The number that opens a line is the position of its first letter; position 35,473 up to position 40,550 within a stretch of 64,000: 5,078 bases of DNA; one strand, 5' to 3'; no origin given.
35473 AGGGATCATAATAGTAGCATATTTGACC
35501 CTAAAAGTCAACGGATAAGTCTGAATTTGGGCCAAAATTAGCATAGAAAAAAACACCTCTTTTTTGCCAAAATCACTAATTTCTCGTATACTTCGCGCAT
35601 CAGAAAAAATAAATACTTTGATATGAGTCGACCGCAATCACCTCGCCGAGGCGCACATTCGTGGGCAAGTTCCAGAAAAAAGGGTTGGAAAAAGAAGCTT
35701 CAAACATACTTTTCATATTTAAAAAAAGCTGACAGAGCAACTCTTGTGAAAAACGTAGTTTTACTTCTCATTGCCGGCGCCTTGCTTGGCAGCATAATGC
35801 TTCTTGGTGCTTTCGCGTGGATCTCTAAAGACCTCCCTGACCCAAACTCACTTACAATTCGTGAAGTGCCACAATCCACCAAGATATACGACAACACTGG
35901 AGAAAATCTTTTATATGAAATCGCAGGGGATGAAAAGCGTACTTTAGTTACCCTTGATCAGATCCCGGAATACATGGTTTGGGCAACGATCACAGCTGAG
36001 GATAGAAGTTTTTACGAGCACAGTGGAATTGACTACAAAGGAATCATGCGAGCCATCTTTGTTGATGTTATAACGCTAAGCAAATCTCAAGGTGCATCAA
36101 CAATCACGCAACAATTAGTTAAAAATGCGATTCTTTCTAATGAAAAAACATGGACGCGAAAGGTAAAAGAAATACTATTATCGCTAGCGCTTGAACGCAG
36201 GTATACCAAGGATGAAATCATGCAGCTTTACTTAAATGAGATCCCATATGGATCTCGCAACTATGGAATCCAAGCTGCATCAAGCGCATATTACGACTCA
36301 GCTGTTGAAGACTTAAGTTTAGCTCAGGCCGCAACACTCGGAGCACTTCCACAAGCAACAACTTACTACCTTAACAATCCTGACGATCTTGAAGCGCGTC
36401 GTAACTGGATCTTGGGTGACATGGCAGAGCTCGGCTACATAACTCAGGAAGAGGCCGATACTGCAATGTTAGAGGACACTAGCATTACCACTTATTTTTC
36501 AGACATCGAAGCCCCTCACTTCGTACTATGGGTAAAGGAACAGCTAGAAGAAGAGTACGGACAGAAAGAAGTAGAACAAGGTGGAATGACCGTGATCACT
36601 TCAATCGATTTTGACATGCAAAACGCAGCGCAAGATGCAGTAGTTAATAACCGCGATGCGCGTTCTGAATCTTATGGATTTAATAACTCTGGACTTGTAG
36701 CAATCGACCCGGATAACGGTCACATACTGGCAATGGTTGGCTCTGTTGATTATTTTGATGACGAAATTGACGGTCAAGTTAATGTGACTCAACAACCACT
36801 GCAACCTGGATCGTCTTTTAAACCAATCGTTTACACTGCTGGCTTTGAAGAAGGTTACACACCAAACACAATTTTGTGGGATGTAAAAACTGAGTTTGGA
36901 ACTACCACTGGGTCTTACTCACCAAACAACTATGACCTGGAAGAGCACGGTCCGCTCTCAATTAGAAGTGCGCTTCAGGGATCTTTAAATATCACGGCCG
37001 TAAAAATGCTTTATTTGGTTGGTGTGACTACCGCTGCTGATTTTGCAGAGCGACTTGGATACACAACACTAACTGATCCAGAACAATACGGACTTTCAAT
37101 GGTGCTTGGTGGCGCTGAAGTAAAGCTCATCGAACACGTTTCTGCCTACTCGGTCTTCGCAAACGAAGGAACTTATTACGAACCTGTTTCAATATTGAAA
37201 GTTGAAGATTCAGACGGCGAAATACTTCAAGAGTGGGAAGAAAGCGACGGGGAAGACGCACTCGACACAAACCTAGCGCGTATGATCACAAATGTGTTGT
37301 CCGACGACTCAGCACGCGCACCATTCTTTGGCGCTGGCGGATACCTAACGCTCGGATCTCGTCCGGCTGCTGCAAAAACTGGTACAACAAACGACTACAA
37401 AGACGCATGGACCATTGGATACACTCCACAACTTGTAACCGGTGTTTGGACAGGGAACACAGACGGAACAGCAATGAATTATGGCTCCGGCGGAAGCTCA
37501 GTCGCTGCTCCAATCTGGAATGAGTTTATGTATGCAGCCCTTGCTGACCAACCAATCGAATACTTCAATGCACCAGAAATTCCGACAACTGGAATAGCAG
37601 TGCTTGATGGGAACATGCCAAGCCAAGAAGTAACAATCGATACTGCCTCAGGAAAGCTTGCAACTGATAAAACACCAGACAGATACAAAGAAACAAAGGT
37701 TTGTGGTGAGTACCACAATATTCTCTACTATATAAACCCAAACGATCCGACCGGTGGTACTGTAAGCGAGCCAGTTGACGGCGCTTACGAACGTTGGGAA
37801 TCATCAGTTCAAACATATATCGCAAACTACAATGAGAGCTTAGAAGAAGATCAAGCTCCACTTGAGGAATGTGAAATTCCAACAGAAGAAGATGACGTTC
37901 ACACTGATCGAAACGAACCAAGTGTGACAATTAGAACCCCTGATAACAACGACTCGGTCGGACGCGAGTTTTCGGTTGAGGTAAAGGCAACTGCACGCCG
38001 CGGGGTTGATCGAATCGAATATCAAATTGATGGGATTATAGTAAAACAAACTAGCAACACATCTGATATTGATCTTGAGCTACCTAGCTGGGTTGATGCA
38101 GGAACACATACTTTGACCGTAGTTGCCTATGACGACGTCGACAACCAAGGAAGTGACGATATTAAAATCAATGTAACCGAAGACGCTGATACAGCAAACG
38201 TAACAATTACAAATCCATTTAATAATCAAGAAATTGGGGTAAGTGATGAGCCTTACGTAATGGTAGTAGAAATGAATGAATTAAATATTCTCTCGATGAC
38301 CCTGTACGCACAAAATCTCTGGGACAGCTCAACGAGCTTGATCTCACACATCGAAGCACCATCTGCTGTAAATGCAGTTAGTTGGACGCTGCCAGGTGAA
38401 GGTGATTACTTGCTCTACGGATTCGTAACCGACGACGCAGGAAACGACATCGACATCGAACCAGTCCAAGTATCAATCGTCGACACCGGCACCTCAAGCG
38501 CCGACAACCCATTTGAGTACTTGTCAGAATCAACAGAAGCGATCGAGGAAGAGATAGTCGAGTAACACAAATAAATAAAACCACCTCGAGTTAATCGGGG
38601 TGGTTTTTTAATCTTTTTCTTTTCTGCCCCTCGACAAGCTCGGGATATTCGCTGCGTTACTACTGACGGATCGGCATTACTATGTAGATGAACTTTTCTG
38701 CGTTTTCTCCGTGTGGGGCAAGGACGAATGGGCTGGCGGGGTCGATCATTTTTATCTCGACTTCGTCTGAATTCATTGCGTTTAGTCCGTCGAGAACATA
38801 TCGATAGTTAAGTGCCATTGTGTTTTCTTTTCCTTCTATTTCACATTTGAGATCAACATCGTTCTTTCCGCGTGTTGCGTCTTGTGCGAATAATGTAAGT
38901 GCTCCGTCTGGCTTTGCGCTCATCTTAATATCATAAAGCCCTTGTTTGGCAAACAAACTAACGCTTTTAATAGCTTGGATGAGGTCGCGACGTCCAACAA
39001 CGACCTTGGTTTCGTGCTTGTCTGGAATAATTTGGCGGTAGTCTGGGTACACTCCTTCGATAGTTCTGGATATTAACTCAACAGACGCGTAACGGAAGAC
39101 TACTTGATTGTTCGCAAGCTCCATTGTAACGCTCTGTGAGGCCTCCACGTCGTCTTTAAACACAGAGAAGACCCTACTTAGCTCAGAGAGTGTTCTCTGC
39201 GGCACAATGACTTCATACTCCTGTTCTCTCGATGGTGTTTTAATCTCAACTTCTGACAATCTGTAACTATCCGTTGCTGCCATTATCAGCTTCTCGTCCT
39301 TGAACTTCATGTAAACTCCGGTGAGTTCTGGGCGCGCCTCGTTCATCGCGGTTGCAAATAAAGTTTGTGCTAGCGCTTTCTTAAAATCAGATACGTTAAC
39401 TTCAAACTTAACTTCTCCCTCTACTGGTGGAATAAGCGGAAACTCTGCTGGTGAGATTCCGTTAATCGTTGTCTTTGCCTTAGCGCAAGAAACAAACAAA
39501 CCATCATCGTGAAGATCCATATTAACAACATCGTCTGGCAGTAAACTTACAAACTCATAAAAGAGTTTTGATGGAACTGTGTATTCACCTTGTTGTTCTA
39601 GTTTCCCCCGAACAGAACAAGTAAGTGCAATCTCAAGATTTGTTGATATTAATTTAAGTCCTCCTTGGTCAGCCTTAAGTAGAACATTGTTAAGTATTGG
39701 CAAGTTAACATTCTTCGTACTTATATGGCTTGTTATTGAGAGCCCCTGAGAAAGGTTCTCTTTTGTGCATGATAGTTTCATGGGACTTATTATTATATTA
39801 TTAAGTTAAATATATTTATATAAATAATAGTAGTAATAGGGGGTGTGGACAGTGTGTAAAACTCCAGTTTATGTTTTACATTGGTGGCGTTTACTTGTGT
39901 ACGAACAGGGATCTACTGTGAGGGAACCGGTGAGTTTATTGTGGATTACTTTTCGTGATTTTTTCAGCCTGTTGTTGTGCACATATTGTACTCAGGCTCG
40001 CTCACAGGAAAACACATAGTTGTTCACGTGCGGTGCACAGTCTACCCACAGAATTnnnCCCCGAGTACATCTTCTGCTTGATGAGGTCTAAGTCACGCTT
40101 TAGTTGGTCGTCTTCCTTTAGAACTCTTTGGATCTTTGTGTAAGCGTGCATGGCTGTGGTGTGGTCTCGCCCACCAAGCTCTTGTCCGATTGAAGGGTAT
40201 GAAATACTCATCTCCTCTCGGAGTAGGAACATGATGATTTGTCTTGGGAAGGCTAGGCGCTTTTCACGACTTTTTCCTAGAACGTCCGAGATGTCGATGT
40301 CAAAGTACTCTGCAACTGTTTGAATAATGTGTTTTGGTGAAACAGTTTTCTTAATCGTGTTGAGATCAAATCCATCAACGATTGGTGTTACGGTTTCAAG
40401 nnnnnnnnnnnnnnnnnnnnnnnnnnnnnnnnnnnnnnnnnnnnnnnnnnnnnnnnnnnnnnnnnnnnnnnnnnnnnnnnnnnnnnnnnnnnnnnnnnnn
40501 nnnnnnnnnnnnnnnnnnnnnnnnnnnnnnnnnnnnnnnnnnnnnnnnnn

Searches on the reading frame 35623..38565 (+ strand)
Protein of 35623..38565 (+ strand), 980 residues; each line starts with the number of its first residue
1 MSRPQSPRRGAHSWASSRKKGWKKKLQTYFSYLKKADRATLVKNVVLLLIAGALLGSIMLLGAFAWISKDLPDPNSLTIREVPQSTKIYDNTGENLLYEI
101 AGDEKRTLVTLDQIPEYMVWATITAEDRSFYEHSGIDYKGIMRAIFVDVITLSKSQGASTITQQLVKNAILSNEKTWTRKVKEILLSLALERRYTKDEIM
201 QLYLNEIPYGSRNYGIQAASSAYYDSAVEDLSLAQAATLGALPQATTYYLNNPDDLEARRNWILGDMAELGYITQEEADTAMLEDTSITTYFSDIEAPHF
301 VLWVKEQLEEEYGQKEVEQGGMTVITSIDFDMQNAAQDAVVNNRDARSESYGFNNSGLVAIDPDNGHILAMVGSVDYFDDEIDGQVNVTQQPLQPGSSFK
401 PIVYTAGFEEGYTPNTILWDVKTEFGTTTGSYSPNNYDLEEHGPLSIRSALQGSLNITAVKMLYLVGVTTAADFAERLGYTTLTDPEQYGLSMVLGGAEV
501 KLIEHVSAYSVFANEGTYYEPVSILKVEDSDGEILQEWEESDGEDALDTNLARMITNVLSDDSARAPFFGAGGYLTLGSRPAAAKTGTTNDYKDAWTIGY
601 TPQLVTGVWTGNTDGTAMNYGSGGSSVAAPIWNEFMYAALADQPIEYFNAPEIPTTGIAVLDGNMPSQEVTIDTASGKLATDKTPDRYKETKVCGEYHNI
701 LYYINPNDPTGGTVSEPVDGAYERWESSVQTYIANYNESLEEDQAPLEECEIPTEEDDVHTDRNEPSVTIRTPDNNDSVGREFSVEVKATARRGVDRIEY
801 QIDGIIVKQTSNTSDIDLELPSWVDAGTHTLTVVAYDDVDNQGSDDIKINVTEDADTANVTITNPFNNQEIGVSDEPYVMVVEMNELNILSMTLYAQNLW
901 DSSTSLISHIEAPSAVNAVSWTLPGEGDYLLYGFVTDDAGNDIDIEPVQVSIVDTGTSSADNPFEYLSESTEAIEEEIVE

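Call 57: search_protein_families(library=pfam, proteins=[window:35623-38565:+], max_evalue=0.01)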
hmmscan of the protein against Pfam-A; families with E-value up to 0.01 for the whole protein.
window:35623-38565:+ (980 aa): 3 families
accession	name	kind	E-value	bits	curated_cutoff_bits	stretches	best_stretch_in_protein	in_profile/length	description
PF00912.28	Transgly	-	5.6e-61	205.5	27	1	96-267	4-177/178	Transglycosylase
PF00905.27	Transpeptidase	-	2.3e-24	86.6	22.1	1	358-636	3-298/299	Penicillin binding protein transpeptidase domain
PF17957.7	Big_7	-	2e-08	35.2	24.1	1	766-833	1-70/70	Bacterial Ig domain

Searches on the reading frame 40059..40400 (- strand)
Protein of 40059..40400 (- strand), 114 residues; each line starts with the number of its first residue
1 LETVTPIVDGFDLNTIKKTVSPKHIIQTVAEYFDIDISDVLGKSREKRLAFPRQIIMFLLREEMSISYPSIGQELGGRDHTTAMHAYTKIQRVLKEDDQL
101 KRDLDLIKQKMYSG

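Call 63: search_solved_structures(query=window:40059-40400:-, max_evalue=0.00001, show_alignments=4)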
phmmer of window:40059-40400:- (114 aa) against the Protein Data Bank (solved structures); distinct sequences matched with E-value up to 0.00001: 5.
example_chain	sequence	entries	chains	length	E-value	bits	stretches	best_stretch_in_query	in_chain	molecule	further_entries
8btg_A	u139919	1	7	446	4e-21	78.8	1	17-110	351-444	Chromosomal replication initiator protein DnaA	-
1j1v_A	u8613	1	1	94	3e-18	69.6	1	24-106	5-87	Chromosomal replication initiator protein dnaA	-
3pvp_A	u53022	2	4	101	4.9e-13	52.9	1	20-96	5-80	Chromosomal replication initiator protein dnaA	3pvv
2hcb_A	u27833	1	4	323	4.8e-10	43.3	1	20-108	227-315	Chromosomal replication initiator protein dnaA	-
1l8q_A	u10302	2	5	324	4.8e-10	43.3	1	20-108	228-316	Chromosomal replication initiator protein dnaA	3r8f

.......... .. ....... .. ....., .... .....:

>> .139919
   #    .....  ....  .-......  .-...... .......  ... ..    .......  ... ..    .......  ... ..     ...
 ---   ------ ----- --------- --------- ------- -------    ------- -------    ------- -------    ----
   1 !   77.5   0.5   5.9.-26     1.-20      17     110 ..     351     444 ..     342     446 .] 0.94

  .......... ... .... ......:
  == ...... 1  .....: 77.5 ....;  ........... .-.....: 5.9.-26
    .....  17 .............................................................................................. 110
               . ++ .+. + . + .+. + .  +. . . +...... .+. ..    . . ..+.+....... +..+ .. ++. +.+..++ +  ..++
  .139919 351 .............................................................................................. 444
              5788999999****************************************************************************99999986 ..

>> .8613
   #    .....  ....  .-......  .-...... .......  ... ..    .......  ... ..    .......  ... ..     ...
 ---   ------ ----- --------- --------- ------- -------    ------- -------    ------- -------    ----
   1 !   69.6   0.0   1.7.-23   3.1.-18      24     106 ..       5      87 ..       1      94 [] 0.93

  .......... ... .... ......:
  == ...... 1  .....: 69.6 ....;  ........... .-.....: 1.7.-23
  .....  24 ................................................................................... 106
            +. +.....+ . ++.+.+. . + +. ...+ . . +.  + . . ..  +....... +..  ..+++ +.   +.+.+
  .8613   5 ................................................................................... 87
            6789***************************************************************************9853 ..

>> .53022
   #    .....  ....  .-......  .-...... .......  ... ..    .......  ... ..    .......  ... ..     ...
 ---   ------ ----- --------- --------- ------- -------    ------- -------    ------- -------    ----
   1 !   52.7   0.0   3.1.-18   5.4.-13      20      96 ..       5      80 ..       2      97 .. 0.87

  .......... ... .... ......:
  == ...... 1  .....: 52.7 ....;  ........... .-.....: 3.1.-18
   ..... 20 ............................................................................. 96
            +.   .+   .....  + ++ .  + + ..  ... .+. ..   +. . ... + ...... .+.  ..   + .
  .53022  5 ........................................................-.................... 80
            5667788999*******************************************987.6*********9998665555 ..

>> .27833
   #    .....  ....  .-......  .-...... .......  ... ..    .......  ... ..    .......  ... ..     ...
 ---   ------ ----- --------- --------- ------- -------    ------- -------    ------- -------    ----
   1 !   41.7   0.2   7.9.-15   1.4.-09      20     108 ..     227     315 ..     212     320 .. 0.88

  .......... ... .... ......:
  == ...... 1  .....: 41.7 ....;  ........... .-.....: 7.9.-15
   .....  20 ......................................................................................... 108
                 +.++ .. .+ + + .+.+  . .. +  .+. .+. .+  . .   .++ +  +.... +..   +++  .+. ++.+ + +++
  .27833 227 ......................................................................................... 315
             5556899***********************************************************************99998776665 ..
